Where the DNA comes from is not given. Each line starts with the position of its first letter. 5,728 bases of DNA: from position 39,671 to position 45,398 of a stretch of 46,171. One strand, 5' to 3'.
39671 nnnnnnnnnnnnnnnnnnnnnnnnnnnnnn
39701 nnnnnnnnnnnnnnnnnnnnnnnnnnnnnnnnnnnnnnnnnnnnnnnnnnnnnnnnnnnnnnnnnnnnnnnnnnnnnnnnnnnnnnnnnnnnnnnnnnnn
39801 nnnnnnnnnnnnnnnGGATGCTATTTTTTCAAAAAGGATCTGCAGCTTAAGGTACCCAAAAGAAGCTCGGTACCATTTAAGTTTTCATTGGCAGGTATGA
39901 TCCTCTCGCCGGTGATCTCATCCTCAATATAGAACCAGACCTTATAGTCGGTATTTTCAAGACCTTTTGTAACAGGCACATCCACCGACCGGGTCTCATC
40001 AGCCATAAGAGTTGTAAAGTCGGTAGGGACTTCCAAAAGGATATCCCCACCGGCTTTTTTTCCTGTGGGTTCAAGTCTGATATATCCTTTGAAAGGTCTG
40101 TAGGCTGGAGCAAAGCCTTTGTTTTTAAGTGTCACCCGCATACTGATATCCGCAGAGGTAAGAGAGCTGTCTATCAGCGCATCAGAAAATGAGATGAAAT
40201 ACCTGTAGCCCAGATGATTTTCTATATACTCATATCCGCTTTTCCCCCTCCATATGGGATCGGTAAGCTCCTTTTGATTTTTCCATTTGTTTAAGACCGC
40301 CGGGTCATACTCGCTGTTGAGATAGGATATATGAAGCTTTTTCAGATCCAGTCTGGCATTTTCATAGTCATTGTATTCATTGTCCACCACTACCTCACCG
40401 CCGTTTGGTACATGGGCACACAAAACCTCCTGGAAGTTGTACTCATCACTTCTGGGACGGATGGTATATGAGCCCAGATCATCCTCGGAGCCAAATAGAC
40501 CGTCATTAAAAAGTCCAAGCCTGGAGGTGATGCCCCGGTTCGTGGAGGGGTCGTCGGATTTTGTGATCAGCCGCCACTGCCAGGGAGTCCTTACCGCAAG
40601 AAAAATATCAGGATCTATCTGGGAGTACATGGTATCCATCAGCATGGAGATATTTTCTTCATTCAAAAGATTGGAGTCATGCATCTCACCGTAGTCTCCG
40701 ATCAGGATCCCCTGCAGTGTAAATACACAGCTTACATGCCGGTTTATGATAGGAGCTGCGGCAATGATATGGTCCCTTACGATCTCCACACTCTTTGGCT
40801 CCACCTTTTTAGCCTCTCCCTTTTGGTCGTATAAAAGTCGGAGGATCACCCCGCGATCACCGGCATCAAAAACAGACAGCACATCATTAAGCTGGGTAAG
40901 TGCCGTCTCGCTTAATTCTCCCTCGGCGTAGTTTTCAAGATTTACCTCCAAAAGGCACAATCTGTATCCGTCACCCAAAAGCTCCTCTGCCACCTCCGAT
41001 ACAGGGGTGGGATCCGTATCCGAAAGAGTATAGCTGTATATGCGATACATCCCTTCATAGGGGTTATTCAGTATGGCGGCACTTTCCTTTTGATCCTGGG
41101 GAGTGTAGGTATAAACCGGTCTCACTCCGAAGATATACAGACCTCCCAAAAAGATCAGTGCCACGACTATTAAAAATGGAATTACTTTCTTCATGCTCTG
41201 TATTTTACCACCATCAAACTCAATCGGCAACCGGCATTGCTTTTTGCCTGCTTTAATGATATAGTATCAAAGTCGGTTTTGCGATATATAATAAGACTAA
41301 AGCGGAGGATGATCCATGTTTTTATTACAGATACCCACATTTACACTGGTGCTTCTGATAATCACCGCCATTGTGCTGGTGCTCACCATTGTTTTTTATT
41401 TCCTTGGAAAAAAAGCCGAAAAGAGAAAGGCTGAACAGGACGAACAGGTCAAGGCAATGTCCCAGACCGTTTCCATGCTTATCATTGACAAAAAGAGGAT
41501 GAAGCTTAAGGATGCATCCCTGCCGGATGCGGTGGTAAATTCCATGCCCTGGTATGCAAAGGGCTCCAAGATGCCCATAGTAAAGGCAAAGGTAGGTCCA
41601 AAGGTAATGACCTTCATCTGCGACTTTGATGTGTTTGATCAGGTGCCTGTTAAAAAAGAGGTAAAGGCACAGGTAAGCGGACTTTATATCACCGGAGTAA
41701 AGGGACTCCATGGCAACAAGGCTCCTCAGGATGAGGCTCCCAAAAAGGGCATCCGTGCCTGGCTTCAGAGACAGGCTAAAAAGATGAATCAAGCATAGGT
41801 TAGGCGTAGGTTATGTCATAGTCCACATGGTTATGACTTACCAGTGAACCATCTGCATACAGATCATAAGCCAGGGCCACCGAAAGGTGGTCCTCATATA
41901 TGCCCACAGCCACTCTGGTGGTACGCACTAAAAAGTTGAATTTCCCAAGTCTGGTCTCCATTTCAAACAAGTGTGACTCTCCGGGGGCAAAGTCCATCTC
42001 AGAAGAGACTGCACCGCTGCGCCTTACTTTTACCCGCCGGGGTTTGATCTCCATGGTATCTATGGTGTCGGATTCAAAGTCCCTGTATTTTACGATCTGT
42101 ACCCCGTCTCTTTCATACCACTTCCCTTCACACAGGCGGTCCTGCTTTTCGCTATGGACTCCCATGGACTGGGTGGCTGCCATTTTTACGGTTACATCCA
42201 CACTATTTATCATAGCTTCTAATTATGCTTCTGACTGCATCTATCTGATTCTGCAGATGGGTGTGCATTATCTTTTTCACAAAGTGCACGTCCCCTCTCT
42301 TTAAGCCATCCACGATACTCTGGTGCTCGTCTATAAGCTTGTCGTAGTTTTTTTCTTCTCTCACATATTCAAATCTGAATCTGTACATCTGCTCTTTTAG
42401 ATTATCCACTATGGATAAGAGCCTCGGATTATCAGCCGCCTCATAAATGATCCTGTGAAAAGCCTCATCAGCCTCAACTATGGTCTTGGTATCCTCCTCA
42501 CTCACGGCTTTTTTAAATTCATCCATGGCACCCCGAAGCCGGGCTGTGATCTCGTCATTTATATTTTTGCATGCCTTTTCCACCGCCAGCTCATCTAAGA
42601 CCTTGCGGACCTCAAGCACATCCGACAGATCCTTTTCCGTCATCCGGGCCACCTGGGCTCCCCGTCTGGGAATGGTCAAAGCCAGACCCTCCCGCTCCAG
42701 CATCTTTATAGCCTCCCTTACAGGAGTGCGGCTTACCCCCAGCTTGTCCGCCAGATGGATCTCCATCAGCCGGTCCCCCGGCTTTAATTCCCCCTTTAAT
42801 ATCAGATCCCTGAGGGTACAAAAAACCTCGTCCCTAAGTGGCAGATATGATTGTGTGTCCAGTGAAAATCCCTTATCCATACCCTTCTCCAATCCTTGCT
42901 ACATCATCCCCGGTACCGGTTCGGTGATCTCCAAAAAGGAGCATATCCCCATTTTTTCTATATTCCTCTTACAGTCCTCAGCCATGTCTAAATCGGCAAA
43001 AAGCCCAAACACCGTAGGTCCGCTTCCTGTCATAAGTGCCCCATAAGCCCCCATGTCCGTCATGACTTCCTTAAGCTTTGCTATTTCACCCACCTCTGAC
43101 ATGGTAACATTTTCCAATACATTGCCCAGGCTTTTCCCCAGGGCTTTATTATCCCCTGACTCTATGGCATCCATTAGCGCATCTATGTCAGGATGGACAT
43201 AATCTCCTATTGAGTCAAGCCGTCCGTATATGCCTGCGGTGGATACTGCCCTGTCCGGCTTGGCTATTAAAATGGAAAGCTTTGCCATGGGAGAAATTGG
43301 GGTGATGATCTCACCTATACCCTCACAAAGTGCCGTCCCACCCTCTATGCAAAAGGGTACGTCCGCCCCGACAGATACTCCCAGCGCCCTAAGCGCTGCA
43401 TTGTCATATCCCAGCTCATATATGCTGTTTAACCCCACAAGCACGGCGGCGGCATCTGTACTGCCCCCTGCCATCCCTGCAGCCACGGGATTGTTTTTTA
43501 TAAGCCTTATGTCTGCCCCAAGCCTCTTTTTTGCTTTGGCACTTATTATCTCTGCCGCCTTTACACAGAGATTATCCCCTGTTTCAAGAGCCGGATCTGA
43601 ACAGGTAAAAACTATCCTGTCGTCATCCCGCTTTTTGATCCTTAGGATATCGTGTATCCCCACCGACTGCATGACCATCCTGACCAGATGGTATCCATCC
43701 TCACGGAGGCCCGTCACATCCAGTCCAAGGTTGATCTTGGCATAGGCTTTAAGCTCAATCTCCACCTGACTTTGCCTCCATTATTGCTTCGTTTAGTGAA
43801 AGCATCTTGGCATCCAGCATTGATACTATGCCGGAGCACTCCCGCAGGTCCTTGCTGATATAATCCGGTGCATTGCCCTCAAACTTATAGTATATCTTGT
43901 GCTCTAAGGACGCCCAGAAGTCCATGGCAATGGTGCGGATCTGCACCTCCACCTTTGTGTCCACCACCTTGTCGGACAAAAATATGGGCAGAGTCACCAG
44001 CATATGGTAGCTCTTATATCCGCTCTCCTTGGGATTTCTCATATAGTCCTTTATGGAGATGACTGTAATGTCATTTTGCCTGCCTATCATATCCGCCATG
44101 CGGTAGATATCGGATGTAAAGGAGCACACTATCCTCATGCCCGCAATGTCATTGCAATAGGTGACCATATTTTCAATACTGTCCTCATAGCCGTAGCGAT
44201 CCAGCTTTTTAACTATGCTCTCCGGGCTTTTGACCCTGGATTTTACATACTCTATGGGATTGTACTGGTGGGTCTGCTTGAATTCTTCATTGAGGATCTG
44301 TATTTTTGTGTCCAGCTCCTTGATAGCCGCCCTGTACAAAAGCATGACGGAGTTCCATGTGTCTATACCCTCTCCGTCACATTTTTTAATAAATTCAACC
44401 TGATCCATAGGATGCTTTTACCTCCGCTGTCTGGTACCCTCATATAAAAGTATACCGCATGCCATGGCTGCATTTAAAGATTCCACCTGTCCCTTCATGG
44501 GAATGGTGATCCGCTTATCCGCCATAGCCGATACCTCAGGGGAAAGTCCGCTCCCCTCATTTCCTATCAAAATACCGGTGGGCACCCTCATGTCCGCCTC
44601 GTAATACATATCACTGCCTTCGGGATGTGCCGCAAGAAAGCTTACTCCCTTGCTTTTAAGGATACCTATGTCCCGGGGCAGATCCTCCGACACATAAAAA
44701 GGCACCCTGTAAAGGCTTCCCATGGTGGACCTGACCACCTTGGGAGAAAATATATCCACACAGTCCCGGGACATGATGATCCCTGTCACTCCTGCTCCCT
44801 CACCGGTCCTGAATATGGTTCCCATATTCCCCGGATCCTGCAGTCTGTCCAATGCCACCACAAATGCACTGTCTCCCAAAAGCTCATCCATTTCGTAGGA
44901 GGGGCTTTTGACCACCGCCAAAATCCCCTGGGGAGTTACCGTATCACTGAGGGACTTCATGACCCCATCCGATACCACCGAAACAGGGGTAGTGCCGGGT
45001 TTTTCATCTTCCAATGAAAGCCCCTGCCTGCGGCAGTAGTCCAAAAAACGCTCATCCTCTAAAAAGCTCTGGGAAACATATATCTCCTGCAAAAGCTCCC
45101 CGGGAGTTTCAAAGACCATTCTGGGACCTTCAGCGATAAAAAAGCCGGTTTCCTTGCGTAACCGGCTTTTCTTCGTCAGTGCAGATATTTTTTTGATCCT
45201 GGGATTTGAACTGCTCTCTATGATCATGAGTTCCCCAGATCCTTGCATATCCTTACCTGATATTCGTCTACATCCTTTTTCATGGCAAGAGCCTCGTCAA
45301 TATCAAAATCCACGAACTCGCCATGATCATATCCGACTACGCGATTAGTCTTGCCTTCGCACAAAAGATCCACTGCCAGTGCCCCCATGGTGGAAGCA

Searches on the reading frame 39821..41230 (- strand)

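Call 11: search_protein_families(library=pfam, proteins=[window:39821-41230:-], max_evalue=0.00001)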
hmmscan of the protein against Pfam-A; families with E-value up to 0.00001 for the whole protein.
window:39821-41230:- (469 aa): 2 families
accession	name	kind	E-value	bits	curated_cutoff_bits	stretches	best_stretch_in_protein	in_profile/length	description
PF16116.10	DUF4832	-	6.9e-49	167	29.2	1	237-441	1-203/216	Domain of unknown function (DUF4832)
PF16173.10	DUF4874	-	8.4e-41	139.7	30.1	1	56-217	1-158/159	Domain of unknown function (DUF4874)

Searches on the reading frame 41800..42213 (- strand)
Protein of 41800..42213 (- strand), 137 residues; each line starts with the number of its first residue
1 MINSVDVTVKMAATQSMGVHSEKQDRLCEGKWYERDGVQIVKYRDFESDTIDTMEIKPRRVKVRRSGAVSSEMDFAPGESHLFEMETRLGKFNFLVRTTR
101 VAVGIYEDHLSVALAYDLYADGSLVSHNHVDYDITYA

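Call 12: search_protein_families(library=pfam, proteins=[window:41800-42213:-], max_evalue=0.00001)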
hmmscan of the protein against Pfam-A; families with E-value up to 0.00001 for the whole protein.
window:41800-42213:- (137 aa): 1 family
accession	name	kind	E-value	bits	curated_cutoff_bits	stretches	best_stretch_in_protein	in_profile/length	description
PF09148.16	DUF1934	-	3.5e-19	69.5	22.5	1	10-130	2-126/128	Domain of unknown function (DUF1934)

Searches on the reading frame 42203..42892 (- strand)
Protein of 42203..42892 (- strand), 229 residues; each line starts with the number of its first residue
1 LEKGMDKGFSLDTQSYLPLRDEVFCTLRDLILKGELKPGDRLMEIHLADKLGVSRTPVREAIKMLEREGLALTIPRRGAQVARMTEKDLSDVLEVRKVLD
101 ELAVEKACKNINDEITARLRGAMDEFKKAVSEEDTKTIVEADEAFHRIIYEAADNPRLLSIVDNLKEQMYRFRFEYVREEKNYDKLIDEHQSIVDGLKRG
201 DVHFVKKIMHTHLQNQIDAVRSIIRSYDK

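Call 12: search_protein_families(library=pfam, proteins=[window:42203-42892:-], max_evalue=0.00001)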
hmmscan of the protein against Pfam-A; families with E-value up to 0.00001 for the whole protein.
window:42203-42892:- (229 aa): 2 families
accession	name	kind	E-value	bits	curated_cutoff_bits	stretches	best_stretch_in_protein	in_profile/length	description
PF07729.17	FCD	-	9.7e-31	107.2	24.3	1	91-214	1-124/125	FCD domain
PF00392.27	GntR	-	4.5e-20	71.5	27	1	20-81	2-64/64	Bacterial regulatory proteins, gntR family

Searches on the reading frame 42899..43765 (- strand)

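Call 12: search_protein_families(library=pfam, proteins=[window:42899-43765:-], max_evalue=0.00001)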
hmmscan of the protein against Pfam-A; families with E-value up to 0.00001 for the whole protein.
window:42899-43765:- (288 aa): 2 families
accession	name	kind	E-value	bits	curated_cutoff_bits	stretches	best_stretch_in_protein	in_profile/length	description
PF08544.19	GHMP_kinases_C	-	8.3e-14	52.2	21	1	197-273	1-83/85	GHMP kinases C terminal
PF00288.32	GHMP_kinases_N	-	1.1e-12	48.4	22.3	1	65-143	1-87/87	GHMP kinases N terminal domain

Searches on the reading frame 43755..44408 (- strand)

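Call 12: search_protein_families(library=pfam, proteins=[window:43755-44408:-], max_evalue=0.00001)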
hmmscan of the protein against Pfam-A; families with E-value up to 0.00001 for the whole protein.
window:43755-44408:- (217 aa): 1 family
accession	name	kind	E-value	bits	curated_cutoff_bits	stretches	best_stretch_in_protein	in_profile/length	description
PF04607.23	RelA_SpoT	-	2.2e-31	108.9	27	1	57-177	1-111/113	Region found in RelA / SpoT proteins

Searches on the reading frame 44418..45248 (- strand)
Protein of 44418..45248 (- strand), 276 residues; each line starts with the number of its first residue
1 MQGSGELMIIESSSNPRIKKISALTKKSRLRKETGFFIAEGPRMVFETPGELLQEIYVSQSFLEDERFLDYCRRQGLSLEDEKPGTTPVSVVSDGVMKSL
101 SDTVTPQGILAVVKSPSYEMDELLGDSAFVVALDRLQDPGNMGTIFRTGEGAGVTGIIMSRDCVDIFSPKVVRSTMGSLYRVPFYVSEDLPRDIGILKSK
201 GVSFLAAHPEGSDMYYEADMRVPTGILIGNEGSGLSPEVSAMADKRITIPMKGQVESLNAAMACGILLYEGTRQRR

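Call 12: search_protein_families(library=pfam, proteins=[window:44418-45248:-], max_evalue=0.00001)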
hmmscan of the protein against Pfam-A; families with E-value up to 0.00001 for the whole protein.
window:44418-45248:- (276 aa): 3 families
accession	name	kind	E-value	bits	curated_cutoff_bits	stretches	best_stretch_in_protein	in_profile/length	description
PF00588.24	SpoU_methylase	-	9.8e-37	126.6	29.7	1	129-269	2-142/142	SpoU rRNA Methylase family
PF22435.1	MRM3-like_sub_bind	-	3.3e-13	50.3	27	1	15-111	1-84/84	MRM3-like substrate binding domain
PF08032.17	SpoU_sub_bind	-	7.1e-06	26.7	22.8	0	86-118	43-75/76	RNA 2'-O ribose methyltransferase substrate binding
